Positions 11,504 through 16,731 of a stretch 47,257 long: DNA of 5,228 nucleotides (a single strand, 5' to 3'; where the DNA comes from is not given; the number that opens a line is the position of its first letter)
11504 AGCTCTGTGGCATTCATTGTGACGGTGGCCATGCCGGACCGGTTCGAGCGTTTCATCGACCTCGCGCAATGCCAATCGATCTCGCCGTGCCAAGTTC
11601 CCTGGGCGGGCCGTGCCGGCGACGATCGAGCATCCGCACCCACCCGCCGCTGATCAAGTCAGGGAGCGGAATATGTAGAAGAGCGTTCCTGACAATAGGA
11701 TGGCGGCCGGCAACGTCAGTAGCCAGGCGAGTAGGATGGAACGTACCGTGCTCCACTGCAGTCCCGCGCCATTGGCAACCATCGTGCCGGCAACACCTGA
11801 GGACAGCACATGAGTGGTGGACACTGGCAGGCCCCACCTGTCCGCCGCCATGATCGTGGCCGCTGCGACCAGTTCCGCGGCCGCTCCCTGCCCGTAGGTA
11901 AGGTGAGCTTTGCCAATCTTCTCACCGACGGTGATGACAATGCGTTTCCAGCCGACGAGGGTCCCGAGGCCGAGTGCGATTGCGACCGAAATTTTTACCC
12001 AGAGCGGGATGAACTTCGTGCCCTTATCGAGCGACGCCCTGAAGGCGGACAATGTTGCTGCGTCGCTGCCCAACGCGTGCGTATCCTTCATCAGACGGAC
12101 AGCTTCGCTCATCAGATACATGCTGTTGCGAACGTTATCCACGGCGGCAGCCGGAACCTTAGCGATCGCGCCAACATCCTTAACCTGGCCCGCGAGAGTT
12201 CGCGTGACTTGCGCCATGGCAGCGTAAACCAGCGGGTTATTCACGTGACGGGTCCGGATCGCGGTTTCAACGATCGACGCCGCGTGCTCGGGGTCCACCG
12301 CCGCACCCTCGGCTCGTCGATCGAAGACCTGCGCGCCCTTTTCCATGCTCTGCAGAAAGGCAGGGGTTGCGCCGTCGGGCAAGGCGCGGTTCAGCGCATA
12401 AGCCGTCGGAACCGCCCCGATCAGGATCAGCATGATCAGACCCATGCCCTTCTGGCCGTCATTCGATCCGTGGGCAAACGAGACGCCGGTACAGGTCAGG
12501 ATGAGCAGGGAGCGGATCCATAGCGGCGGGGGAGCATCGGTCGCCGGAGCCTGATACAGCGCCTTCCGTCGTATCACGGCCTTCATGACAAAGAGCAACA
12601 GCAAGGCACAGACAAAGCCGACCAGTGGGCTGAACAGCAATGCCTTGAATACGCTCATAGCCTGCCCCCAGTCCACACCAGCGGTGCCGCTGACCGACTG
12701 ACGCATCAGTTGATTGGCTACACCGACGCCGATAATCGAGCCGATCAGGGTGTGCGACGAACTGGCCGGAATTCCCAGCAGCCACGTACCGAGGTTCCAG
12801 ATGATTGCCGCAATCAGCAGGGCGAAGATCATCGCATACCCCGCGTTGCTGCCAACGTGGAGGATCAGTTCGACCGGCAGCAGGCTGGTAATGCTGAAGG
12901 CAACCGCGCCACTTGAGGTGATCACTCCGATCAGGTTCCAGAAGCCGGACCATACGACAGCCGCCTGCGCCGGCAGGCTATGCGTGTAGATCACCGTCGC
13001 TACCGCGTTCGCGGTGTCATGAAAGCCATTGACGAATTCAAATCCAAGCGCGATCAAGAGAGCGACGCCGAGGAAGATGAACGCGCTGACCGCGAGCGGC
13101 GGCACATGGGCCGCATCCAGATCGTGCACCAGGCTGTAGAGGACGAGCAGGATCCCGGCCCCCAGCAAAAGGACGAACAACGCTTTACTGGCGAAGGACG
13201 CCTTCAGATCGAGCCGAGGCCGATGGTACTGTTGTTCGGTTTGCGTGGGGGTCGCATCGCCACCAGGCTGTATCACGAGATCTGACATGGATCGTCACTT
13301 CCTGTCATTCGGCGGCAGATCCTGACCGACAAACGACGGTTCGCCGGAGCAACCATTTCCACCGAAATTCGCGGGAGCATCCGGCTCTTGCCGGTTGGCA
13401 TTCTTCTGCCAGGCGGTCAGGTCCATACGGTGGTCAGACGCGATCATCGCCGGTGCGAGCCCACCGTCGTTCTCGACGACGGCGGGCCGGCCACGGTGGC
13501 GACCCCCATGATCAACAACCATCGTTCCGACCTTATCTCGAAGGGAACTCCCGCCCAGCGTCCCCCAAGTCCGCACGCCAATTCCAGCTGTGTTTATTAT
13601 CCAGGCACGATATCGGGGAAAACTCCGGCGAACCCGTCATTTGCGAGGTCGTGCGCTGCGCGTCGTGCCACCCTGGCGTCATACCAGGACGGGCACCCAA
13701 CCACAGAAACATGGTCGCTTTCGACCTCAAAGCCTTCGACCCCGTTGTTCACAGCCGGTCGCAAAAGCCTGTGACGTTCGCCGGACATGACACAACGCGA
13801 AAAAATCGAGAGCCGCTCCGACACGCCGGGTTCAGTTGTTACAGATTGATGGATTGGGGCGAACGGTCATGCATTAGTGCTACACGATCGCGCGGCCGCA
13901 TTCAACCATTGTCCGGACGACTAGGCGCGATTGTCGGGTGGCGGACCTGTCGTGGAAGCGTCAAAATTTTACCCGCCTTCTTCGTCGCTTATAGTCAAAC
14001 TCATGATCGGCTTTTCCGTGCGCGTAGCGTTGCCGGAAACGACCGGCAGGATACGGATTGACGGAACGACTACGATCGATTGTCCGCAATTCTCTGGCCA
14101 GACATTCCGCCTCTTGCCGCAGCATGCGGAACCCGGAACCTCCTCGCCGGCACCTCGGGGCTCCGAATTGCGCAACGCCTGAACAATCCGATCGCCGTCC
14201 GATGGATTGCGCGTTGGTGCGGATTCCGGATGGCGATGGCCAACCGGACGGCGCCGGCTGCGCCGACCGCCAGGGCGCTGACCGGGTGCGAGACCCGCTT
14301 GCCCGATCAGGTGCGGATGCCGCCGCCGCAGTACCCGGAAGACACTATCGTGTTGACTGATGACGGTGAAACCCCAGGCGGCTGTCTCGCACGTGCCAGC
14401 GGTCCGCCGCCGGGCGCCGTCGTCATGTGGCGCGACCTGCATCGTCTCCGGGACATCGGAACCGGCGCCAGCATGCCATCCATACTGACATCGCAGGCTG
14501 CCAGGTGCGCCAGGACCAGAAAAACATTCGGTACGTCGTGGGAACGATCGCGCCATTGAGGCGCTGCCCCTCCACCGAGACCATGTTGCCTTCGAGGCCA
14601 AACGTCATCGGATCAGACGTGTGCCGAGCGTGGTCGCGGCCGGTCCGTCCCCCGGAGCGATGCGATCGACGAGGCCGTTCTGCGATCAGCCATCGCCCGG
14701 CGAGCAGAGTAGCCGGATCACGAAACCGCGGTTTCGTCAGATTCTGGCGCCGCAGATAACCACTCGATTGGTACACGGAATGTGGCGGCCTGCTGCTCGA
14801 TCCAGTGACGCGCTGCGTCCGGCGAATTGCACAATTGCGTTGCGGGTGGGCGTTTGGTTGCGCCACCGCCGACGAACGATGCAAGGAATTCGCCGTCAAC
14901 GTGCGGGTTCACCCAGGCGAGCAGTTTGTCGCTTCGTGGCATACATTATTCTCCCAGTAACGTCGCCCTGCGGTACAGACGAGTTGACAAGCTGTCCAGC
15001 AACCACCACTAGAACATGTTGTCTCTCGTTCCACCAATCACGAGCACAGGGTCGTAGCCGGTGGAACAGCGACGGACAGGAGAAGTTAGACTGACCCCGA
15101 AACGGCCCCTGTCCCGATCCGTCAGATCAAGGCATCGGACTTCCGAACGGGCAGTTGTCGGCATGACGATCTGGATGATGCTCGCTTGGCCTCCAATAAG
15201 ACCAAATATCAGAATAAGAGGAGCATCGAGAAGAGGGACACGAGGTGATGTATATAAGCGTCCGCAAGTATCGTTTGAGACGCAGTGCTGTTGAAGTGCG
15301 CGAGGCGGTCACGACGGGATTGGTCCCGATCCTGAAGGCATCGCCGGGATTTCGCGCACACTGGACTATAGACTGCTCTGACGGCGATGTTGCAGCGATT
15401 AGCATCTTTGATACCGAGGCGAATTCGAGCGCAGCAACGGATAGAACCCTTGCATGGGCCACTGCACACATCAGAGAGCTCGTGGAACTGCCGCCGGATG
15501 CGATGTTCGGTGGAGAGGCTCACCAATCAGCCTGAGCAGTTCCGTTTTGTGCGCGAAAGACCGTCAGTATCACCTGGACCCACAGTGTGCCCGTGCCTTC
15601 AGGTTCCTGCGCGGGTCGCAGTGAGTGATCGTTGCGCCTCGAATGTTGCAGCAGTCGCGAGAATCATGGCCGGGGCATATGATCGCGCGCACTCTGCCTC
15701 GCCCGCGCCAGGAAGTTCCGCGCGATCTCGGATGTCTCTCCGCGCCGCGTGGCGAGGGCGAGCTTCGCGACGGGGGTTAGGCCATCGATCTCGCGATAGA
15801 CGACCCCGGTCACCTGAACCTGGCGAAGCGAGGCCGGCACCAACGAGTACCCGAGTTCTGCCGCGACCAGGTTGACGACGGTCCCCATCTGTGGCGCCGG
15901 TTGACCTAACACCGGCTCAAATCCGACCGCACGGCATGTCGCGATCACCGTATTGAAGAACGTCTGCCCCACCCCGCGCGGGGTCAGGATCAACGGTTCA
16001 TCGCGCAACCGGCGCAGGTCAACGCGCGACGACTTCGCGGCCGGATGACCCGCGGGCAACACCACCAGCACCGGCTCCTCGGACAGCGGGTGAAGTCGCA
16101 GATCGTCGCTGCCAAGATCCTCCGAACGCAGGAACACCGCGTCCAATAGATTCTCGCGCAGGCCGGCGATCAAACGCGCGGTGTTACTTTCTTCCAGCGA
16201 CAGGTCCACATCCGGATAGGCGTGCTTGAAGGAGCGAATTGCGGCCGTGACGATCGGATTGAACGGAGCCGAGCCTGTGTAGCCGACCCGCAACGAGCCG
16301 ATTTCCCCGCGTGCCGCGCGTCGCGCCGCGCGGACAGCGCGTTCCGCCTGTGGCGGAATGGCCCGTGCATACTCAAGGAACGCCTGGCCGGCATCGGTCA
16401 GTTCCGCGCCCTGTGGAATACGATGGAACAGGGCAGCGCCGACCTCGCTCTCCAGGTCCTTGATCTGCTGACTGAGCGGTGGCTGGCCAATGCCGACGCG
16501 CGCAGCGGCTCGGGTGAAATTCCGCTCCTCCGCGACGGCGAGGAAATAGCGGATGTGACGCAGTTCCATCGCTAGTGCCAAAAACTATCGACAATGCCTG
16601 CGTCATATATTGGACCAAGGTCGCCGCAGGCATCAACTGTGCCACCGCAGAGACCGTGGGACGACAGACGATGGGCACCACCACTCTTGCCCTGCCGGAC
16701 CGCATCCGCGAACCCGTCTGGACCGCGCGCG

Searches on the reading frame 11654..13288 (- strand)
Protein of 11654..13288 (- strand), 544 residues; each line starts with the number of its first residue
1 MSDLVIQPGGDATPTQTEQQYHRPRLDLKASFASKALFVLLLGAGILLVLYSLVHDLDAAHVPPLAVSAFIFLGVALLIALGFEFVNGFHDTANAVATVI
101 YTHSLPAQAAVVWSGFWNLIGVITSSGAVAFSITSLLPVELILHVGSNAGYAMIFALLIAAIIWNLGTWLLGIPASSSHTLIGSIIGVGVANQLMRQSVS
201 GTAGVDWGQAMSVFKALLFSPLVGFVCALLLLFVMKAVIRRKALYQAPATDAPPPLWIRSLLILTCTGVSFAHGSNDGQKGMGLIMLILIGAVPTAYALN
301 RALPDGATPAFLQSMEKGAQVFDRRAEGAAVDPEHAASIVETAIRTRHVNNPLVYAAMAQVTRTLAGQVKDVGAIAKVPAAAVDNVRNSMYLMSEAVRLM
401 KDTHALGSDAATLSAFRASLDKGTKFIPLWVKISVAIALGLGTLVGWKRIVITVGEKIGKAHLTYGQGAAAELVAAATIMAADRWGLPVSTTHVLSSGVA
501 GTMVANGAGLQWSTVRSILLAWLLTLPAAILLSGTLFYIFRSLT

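Call 78: search_protein_families(library=pfam, proteins=[window:11654-13288:-], max_evalue=0.0001)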
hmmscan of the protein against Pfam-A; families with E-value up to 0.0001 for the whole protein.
window:11654-13288:- (544 aa): 1 family
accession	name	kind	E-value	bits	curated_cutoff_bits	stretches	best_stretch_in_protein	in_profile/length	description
PF01384.25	PHO4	-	3.6e-84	283.1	33.7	1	87-533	1-350/350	Phosphate transporter family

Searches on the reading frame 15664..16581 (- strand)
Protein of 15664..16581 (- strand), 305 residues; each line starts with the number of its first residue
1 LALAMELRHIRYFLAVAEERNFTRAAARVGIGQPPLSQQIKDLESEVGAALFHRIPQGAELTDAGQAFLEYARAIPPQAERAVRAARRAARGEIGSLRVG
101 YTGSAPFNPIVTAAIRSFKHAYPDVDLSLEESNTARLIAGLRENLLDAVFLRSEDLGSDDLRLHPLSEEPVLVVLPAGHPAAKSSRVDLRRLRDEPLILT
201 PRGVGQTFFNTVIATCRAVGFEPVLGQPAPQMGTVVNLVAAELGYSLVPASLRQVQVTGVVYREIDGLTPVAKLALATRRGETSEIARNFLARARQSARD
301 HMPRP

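Call 63: search_protein_families(library=pfam, proteins=[window:15664-16581:-], max_evalue=0.0001)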
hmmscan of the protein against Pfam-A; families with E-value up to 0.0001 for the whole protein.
window:15664-16581:- (305 aa): 2 families
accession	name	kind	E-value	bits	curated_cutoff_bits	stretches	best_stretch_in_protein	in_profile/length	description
PF03466.25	LysR_substrate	-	1.5e-38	132.8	28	1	91-297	2-207/209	LysR substrate binding domain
PF00126.33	HTH_1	-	4.3e-23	81.5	26.6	1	7-66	1-60/60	Bacterial regulatory helix-turn-helix protein, lysR family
